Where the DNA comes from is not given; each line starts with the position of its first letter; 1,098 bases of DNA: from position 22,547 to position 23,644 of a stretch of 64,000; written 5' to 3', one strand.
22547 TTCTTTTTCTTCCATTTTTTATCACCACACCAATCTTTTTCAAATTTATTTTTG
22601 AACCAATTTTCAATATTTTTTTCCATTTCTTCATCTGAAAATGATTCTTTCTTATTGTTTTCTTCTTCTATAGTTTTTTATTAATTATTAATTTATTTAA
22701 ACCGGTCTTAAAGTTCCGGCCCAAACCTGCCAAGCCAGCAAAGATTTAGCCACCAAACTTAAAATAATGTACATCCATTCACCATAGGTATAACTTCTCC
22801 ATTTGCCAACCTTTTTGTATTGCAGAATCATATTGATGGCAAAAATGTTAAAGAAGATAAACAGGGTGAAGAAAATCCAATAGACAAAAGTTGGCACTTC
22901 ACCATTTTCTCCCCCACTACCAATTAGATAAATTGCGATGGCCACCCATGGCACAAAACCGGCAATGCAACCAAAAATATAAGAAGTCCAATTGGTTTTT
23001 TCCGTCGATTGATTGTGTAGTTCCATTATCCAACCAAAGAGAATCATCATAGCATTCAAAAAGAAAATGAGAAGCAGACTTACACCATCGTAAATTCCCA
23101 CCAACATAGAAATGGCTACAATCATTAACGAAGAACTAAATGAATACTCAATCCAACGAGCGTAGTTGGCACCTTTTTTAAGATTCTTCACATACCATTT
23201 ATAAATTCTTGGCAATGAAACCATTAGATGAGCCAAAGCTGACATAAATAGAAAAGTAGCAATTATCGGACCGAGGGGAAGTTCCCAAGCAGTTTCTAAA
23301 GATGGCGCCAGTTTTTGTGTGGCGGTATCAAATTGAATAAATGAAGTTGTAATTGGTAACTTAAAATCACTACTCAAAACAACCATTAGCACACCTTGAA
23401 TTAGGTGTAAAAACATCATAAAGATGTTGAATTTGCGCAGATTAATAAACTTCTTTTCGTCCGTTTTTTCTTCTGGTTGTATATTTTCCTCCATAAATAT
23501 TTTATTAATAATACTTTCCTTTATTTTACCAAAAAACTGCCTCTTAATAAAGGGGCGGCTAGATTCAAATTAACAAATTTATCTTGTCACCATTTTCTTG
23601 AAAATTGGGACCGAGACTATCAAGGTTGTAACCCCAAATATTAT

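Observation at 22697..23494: Heliorhodopsin in a CPR-like, reduced genome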

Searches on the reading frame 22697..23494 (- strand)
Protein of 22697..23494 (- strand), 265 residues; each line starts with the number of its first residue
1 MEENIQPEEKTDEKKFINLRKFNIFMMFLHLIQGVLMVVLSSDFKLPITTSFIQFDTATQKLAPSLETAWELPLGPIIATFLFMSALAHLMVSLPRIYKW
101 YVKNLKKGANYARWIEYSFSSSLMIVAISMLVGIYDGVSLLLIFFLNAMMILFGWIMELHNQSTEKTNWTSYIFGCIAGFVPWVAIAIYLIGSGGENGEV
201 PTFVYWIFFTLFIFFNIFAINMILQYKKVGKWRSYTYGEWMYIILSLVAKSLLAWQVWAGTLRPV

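Call 3: search_protein_families(library=pfam, proteins=[window:22697-23494:-], max_evalue=0.01)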
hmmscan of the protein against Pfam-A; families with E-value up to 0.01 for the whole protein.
window:22697-23494:- (265 aa): 1 family
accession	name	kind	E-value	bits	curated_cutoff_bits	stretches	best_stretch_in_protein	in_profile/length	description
PF18761.7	Heliorhodopsin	-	2.1e-101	338.7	26.7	1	19-262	1-242/242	Heliorhodopsin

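Call 4: search_solved_structures(query=window:22697-23494:-, max_evalue=0.01, show_alignments=3)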
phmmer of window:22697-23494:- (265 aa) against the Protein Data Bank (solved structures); distinct sequences matched with E-value up to 0.01: 6.
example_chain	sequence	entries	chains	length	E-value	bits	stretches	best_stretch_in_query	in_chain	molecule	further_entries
6is6_A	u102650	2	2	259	2.1e-80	273.2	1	13-265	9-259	heliorhodopsin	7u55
7clj_A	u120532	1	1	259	4.8e-80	272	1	13-265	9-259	heliorhodopsin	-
9ljj_A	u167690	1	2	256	2.4e-62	214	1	14-264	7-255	Heliorhodopsin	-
6su3_X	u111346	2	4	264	2.7e-62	213.8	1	14-264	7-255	48C12 heliorhodopsin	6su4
6uh3_A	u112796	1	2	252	2.2e-61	210.8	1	14-262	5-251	Heliorhodopsin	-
9vfc_A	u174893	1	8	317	2e-44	155.2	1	19-264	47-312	heliorhodopsin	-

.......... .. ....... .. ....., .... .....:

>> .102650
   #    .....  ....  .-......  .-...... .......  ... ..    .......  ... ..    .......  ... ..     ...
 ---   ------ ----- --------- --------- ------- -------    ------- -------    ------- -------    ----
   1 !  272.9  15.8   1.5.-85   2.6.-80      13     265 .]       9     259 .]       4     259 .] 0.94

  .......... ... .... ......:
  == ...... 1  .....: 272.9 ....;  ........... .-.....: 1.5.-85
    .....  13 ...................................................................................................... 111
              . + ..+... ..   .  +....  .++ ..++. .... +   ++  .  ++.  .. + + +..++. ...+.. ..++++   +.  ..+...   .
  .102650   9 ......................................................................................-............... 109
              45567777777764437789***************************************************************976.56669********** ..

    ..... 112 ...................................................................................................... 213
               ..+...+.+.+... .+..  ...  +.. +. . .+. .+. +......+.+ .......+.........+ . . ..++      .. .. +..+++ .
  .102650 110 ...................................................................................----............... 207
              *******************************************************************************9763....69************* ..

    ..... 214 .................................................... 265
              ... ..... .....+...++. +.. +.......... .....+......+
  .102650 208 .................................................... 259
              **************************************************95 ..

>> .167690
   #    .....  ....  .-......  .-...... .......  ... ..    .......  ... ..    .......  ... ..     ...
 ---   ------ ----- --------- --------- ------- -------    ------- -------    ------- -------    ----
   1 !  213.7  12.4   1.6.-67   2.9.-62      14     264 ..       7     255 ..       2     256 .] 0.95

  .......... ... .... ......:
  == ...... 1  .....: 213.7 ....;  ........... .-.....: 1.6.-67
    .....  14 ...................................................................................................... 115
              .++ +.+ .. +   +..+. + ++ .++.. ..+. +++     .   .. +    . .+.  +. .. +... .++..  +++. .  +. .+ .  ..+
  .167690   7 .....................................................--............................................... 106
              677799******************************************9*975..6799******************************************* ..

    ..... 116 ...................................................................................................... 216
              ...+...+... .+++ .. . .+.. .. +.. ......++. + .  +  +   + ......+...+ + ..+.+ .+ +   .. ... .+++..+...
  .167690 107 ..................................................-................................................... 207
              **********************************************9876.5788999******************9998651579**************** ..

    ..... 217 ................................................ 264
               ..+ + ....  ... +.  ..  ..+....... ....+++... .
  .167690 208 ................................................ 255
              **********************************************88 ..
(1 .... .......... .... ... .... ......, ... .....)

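Call 8: find_encoding_contigs(protein=window:22697-23494:-, flank=10000, max_places=6)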
Protein window:22697-23494:- (265 aa): no gene with exactly this product is on record in the collection.

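Call 9: find_homologous_proteins(query=window:22697-23494:-, max_evalue=1e-10)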
Query window:22697-23494:- (265 aa): 7897 proteins with E <= 1e-10 among 8000 candidates; the best 120 are listed.
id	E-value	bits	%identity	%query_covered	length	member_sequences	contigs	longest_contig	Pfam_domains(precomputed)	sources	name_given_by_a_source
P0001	1.8e-171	587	100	100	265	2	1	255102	PF18761.8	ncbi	ncbi:MAG: heliorhodopsin HeR [bacterium]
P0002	1.1e-128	446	74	100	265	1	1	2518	PF18761.8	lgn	-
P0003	1.3e-128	446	73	99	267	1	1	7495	PF18761.8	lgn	-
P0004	1.3e-123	430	72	100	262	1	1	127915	PF18761.8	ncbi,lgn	-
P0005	1.3e-123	430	71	100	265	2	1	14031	PF18761.8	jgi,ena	-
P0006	2.8e-123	429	70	100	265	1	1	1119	PF18761.8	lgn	-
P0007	1.7e-122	426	71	100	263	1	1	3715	PF18761.8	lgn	-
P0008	2.6e-121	422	71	100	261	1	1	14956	PF18761.8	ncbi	ncbi:heliorhodopsin HeR [Patescibacteria group bacterium]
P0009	8.0e-121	421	70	95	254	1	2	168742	PF18761.8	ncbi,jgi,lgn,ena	ncbi:MAG: heliorhodopsin HeR [Patescibacteria group bacterium]|jgi:hypothetical protein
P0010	1.0e-120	420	69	100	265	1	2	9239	PF18761.8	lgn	-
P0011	1.1e-120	420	72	97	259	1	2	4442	PF18761.8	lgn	-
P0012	1.2e-120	420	73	95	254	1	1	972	PF18761.8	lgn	-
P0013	2.5e-120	419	69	100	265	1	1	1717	PF18761.8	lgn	-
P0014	1.3e-119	417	71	97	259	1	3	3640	PF18761.8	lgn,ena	-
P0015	2.0e-119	416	71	97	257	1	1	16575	PF18761.8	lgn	-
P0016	3.9e-119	415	69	99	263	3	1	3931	PF18761.8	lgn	-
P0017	4.0e-119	415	68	99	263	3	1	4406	PF18761.8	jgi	jgi:hypothetical protein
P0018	5.0e-119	415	70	97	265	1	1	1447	PF18761.8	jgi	jgi:hypothetical protein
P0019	1.1e-118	414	67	100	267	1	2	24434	PF18761.8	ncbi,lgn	-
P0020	1.5e-118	413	70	96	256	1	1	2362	PF18761.8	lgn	-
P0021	1.7e-118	413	71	97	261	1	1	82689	PF18761.8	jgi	jgi:hypothetical protein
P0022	2.5e-118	412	69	97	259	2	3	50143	PF18761.8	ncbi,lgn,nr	ncbi:heliorhodopsin HeR [Patescibacteria group bacterium]|nr:heliorhodopsin HeR [Patescibacteria gro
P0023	4.2e-118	412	68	98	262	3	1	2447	PF18761.8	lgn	-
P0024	5.7e-118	411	69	98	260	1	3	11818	PF18761.8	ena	-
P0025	9.8e-118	410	66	98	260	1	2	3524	PF18761.8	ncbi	-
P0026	1.2e-117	410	70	97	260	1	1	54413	PF18761.8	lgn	-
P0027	1.5e-117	410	70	98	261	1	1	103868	PF18761.8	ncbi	ncbi:MAG: heliorhodopsin HeR [Patescibacteria group bacterium]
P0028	1.5e-117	410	68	100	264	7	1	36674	PF18761.8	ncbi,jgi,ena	ncbi:MAG: heliorhodopsin HeR [Patescibacteria group bacterium]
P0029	1.8e-117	410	67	99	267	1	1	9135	PF18761.8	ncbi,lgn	-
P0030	2.2e-117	409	70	97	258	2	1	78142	PF18761.8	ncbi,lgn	-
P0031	2.7e-117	409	66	100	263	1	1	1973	PF18761.8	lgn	-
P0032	3.1e-117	409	68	100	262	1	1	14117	PF18761.8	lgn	-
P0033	3.5e-117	409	67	99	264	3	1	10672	PF18761.8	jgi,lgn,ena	-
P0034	3.5e-117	409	68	98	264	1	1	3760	PF18761.8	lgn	-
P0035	7.5e-117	408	68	98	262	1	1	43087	PF18761.8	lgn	-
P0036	8.3e-117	407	69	97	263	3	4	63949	PF18761.8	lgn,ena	-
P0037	9.1e-117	407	69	97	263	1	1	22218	PF18761.8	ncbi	-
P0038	1.2e-116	407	71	95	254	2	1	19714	PF18761.8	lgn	-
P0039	1.4e-116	407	68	99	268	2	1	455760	PF18761.8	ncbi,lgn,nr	ncbi:MAG: heliorhodopsin HeR [Patescibacteria group bacterium]|nr:heliorhodopsin HeR [Patescibacteri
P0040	1.5e-116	407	70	95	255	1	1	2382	PF18761.8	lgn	-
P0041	1.9e-116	406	67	97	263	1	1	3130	PF18761.8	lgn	-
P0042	3.1e-116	406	67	99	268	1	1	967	PF18761.8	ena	-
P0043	3.4e-116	405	68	100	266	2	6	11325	PF18761.8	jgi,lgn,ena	-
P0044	4.5e-116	405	70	95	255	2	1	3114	PF18761.8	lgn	-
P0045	6.1e-116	405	68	95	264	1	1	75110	PF18761.8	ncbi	-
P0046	6.4e-116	404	67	96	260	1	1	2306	PF18761.8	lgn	-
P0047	7.5e-116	404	71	96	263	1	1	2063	PF18761.8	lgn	-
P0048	9.1e-116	404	70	95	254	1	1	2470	PF18761.8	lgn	-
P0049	9.6e-116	404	67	98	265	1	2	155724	PF18761.8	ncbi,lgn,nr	ncbi:MAG: heliorhodopsin HeR [Patescibacteria group bacterium]|nr:heliorhodopsin HeR [Patescibacteri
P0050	9.9e-116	404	68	100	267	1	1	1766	PF18761.8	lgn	-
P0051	1.2e-115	404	68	97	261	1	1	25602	PF18761.8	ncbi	ncbi:MAG: heliorhodopsin HeR [bacterium]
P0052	1.3e-115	403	66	100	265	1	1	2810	PF18761.8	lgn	-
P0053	1.3e-115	403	68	97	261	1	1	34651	PF18761.8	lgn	-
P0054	1.7e-115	403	69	100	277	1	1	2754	PF18761.8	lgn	-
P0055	1.8e-115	403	70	95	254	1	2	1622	PF18761.8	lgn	-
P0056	2.0e-115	403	66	100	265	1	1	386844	PF18761.8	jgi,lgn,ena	-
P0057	3.0e-115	402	69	95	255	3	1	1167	PF18761.8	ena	-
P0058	3.5e-115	402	69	98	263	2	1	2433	PF18761.8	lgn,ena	-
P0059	3.5e-115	402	67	98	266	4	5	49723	PF18761.8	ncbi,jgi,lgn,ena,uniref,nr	ncbi:MAG: hypothetical protein COY66_06870 [Candidatus Kerfeldbacteria bacterium CG_4_10_14_0_8_um_f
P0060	3.9e-115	402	69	97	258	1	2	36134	PF18761.8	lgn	-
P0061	4.2e-115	402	68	100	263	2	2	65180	PF18761.8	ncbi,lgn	ncbi:MAG: heliorhodopsin HeR [bacterium]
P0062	4.3e-115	402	66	97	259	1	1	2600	PF18761.8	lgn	-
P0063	4.5e-115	402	67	97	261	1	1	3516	PF18761.8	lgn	-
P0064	5.0e-115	402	69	97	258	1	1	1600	PF18761.8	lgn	-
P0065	5.1e-115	402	66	100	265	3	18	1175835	PF18761.8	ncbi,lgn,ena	-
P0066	6.3e-115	401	71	95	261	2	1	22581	PF18761.8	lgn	-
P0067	6.9e-115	401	70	99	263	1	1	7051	PF18761.8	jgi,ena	-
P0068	7.0e-115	401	67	96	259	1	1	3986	PF18761.8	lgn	-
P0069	8.2e-115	401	69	96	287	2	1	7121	PF18761.8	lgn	-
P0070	9.2e-115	401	68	95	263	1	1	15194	PF18761.8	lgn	-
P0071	1.3e-114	400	70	95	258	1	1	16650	PF18761.8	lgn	-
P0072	1.4e-114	400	70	95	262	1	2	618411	PF18761.8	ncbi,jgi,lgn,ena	ncbi:MAG: heliorhodopsin HeR [Patescibacteria group bacterium]|jgi:hypothetical protein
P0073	1.7e-114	400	66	100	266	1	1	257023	PF18761.8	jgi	jgi:hypothetical protein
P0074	2.6e-114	399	73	91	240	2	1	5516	PF18761.8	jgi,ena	-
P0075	3.2e-114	399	68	96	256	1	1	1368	PF18761.8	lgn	-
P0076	6.7e-114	398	69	97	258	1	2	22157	PF18761.8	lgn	-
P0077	9.0e-114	397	67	95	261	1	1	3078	PF18761.8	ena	-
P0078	9.9e-114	397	69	99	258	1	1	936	PF18761.8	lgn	-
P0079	1.1e-113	397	68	96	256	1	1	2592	PF18761.8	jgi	jgi:hypothetical protein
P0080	1.2e-113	397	69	94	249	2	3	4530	PF18761.8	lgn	-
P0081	1.3e-113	397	69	95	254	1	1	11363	PF18761.8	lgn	-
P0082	1.3e-113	397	71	95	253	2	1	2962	PF18761.8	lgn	-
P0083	1.3e-113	397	69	95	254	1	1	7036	PF18761.8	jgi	-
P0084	1.4e-113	397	70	95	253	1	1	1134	PF18761.8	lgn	-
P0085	1.5e-113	397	66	97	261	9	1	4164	PF18761.8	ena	-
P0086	1.9e-113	396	67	97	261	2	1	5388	PF18761.8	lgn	-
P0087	1.9e-113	396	67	95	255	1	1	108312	PF18761.8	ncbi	ncbi:heliorhodopsin HeR [Patescibacteria group bacterium]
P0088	2.1e-113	396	69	95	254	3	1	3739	PF18761.8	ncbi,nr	ncbi:heliorhodopsin HeR [Patescibacteria group bacterium]|nr:heliorhodopsin HeR [Patescibacteria gro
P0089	2.7e-113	396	67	97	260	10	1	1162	PF18761.8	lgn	-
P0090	3.8e-113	395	67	97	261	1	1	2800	PF18761.8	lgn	-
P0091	4.0e-113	395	68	99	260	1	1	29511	PF18761.8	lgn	-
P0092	5.3e-113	395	67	97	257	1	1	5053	PF18761.8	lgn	-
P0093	5.5e-113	395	67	96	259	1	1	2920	PF18761.8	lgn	-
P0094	8.6e-113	394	71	95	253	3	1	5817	PF18761.8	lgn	-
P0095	9.1e-113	394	66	97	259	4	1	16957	PF18761.8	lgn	-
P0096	9.4e-113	394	66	99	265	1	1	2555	PF18761.8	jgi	-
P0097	9.9e-113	394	65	99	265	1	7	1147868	PF18761.8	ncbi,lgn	ncbi:MAG: heliorhodopsin HeR [Patescibacteria group bacterium]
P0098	1.1e-112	394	65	99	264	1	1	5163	PF18761.8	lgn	-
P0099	1.3e-112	394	67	100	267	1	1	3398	PF18761.8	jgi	jgi:hypothetical protein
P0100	1.3e-112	394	68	97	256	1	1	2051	PF18761.8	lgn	-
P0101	1.3e-112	394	69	96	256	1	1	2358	PF18761.8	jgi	jgi:hypothetical protein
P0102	1.4e-112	394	69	96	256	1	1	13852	PF18761.8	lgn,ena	-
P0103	1.4e-112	393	66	99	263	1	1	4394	PF18761.8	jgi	jgi:hypothetical protein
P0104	1.4e-112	393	68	96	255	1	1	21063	PF18761.8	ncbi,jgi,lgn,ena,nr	ncbi:heliorhodopsin HeR [Patescibacteria group bacterium]|nr:heliorhodopsin HeR [Patescibacteria gro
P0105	1.5e-112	393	64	99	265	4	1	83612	PF18761.8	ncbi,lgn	-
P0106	1.7e-112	393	66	98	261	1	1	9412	PF18761.8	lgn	-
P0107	1.8e-112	393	70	95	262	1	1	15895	PF18761.8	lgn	-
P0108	1.9e-112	393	69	95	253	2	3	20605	PF18761.8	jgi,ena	-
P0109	2.1e-112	393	69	94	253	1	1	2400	PF18761.8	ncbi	-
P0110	2.1e-112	393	69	95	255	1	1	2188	PF18761.8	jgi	-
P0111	2.3e-112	393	69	96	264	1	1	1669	PF18761.8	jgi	jgi:hypothetical protein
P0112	2.3e-112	393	70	95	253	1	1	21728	PF18761.8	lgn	-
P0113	2.5e-112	393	67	96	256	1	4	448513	PF18761.8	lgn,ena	-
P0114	2.7e-112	393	70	96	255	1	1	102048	PF18761.8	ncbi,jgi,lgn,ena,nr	ncbi:heliorhodopsin HeR [Patescibacteria group bacterium]|nr:heliorhodopsin HeR [Patescibacteria gro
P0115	4.1e-112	392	69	96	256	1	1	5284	PF18761.8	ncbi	-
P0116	4.2e-112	392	68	98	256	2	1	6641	PF18761.8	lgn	-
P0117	5.8e-112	391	65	100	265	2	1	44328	PF18761.8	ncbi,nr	ncbi:MAG: heliorhodopsin HeR [Patescibacteria group bacterium]|nr:heliorhodopsin HeR [Patescibacteri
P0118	5.9e-112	391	71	91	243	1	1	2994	PF18761.8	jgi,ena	-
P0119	6.6e-112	391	65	97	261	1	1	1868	PF18761.8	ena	-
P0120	6.6e-112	391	67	99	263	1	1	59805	PF18761.8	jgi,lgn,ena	-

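Call 12: find_related_loci(query=A1, collection=genome_contigs, flank=8000)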
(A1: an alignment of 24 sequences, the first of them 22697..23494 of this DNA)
Query A1 (265 aa) in genome_contigs; peptide patterns used: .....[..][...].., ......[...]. (x = any residue, [..] = any of these).
600 stretches matched a pattern (row limit reached: there are more); 575 encode a relative of the query (tblastn E <= 1e-3); the best 80 are kept; 80 distinct loci.
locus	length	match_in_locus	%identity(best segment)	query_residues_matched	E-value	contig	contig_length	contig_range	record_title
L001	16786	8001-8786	72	1-265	3e-130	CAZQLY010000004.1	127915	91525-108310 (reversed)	MAG TPA_asm: uncultured Gammaproteobacteria bacterium isolate SRP141376_co4_153 genome assembly, contig: NODE_160_length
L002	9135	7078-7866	67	3-265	1e-123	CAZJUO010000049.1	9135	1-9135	MAG TPA_asm: uncultured Gammaproteobacteria bacterium isolate SRP141376_co4_277 genome assembly, contig: NODE_12419_leng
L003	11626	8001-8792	68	1-265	5e-123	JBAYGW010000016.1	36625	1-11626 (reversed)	MAG: Patescibacteria group bacterium isolate SO_2016_GW1_134 scaffold02105_OW334_2016, whole genome shotgun sequence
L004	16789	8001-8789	67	3-265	8e-123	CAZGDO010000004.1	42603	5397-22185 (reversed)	MAG TPA_asm: uncultured Gammaproteobacteria bacterium isolate binchicken_co387_564 genome assembly, contig: NODE_443_len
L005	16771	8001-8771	67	6-265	2e-120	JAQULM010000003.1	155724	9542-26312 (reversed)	MAG: Patescibacteria group bacterium isolate STD1_130 NODE_175_length_155724_cov_7.035425_Sandtown_D1, whole genome shot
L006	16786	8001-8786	66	4-265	4e-120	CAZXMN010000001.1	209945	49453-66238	MAG TPA_asm: uncultured Candidatus Saccharibacteria bacterium isolate binchicken_co241_292 genome assembly, contig: NODE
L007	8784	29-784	69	14-265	2e-118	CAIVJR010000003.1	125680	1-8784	uncultured bacterium isolate Loclat_bin-19700 genome assembly, contig: bin-19700:03/10, whole genome shotgun sequence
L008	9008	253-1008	67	14-265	4e-117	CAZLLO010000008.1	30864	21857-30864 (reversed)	MAG TPA_asm: uncultured Candidatus Saccharibacteria bacterium isolate SRP192927_co3_300 genome assembly, contig: NODE_28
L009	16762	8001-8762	68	11-265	9e-117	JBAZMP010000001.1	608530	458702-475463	MAG: Patescibacteria group bacterium isolate SO_2017_LW4_46 scaffold_9_c1_LW137-91_2017, whole genome shotgun sequence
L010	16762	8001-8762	68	12-265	3e-116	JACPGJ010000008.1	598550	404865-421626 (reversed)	MAG: Candidatus Kerfeldbacteria bacterium isolate NC_groundwater_384_Ag_B-0.1um_43_17 GD18-4_B1_scaffold_1710409, whole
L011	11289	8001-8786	66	6-265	2e-116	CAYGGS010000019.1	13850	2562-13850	MAG TPA_asm: uncultured Gammaproteobacteria bacterium isolate ERP113451_co2_34 genome assembly, contig: NODE_3121_length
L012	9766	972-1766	65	1-265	3e-115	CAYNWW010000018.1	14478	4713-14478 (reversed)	MAG TPA_asm: uncultured Candidatus Saccharibacteria bacterium isolate SRP278252_co2_845 genome assembly, contig: NODE_86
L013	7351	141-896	68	14-265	8e-115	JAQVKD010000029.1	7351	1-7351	MAG: Candidatus Dojkabacteria bacterium isolate STE_79 NODE_28080_length_7351_cov_7.483942_Sandtown_E, whole genome shot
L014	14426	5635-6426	64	2-265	6e-115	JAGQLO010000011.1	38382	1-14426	MAG: Candidatus Doudnabacteria bacterium isolate HKST-UBA18 NODE_11_length_38382_cov_7.430727, whole genome shotgun sequ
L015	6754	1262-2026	67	11-264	4e-114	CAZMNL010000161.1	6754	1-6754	MAG TPA_asm: uncultured Anaerolineaceae bacterium isolate SRP141376_co3_48 genome assembly, contig: NODE_29832_length_67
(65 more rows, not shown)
